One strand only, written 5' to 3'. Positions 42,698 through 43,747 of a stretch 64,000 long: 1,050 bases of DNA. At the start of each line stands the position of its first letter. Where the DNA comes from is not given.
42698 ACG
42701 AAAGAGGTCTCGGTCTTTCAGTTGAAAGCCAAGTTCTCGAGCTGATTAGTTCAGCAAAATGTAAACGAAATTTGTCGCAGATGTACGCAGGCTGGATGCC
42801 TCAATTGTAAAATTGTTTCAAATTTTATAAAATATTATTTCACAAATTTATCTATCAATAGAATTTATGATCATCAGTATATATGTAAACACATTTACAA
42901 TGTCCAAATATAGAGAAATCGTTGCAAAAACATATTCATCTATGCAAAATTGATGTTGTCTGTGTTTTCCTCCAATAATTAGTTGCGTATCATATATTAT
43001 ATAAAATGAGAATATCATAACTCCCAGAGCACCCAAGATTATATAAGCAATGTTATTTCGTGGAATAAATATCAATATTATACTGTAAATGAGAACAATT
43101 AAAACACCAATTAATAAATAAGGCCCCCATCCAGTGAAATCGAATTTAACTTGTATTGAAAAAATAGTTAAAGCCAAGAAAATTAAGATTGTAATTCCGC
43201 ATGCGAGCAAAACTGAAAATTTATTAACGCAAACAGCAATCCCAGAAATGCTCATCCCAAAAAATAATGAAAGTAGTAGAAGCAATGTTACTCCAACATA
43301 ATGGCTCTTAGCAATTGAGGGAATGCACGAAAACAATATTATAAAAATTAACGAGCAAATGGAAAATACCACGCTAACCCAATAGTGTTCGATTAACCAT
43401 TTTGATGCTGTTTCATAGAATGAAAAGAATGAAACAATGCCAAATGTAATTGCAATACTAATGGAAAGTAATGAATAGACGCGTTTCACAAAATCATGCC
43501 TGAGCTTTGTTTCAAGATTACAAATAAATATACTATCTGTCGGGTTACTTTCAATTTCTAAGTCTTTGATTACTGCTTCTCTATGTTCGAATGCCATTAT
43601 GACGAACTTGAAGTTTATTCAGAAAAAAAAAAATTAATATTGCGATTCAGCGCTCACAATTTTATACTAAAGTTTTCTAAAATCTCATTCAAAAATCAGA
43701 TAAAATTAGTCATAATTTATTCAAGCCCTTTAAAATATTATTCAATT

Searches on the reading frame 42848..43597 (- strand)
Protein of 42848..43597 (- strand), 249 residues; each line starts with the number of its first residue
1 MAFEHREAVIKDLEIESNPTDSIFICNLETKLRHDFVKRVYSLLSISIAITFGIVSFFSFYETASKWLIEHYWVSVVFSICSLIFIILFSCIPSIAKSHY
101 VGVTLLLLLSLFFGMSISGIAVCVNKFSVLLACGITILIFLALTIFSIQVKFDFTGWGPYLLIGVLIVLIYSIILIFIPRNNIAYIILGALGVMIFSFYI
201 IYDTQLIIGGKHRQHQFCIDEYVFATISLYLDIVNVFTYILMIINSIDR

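Call 74: search_protein_families(library=pfam, proteins=[window:42848-43597:-], max_evalue=0.00001)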
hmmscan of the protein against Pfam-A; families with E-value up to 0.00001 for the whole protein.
window:42848-43597:- (249 aa): 1 family
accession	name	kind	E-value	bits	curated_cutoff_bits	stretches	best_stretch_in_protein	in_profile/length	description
PF01027.25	Bax1-I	-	3.1e-38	132.1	34.1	1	35-243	2-206/207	Inhibitor of apoptosis-promoting Bax1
